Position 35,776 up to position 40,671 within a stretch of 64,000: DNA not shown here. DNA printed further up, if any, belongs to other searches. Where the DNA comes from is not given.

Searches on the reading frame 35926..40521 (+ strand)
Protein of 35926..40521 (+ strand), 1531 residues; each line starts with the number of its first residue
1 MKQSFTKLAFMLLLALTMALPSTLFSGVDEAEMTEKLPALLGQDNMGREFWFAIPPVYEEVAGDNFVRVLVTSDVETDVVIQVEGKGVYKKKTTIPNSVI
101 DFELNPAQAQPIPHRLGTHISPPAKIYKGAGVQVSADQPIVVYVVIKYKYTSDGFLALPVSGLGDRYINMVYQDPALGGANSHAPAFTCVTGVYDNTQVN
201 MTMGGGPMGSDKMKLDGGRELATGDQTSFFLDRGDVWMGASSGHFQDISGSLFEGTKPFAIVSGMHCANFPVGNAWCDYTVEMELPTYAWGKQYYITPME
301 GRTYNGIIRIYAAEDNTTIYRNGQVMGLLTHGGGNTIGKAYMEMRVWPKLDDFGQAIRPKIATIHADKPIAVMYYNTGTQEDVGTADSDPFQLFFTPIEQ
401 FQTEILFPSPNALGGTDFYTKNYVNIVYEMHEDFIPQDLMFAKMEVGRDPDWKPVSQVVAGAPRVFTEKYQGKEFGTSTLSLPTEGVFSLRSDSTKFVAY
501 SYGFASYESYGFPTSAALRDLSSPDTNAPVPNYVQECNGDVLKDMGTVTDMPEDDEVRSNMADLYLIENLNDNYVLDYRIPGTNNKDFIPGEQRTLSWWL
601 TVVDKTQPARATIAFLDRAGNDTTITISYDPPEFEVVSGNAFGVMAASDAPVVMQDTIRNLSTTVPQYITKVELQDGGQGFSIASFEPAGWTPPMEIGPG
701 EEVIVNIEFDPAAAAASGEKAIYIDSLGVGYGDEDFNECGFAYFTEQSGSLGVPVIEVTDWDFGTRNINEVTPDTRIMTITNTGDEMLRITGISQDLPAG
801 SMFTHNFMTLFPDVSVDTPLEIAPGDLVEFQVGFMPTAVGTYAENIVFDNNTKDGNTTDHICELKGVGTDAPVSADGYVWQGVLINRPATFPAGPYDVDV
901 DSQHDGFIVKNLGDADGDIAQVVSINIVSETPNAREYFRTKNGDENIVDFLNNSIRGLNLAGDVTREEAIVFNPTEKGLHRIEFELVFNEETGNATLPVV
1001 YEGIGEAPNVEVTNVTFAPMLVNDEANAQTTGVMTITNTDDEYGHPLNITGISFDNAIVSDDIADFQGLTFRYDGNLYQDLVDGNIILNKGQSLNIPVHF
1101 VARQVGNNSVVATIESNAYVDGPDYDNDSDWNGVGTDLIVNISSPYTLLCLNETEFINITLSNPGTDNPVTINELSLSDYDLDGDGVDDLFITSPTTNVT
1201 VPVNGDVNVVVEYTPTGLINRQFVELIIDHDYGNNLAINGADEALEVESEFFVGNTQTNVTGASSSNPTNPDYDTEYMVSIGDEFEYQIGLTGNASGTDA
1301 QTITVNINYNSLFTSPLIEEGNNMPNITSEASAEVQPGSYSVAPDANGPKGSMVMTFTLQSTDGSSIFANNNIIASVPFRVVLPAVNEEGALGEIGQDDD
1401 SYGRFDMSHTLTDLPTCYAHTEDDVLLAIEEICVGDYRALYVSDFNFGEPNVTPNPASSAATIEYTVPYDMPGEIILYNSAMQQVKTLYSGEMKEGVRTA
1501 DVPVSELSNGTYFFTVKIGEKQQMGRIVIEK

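Call 6: search_protein_families(library=pfam, proteins=[window:35926-40521:+], max_evalue=0.01)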
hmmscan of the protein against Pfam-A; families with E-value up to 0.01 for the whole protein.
window:35926-40521:+ (1531 aa): 7 families
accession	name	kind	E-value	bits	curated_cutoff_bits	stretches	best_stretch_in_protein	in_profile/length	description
PF17517.7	IgGFc_binding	-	1.3e-39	136.7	25.6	1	153-503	1-297/297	IgGFc binding protein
PF22544.2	HYDIN_VesB_CFA65-like_Ig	-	1.3e-06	29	25.5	1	756-856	3-91/100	HYDIN/CFA65/VesB-like, Ig-like domain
PF22073.2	Cep192_D4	-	3.4e-06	27.7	35.5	0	775-868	23-111/112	Cep192 domain 4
PF18962.6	Por_Secre_tail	-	1.1e-05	26.1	27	1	1454-1529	3-75/75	Secretion system C-terminal sorting domain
PF07610.17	DUF1573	-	6.3e-05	23.4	26.1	0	757-794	4-39/98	Protein of unknown function (DUF1573)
PF00963.24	Cohesin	-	0.00034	21.3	24.1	0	1282-1381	13-101/139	Cohesin domain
PF21633.3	MOV-10_Ig-like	-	0.001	19.6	27.4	0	779-857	39-113/126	Helicase MOV-10, Ig-like domain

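Call 70: search_protein_families(library=ncbifam, proteins=[window:35926-40521:+], max_evalue=0.001)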
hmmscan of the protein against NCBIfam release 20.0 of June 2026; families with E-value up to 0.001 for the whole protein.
window:35926-40521:+ (1531 aa): 2 families
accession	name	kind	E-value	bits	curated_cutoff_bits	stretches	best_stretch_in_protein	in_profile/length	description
NF012200.0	choice_anch_D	domain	5.5e-08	33.3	45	1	754-854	15-107/108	choice-of-anchor D domain-containing protein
TIGR04183.1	Por_Secre_tail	domain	0.00012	22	23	1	1452-1529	1-71/72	T9SS type A sorting domain-containing protein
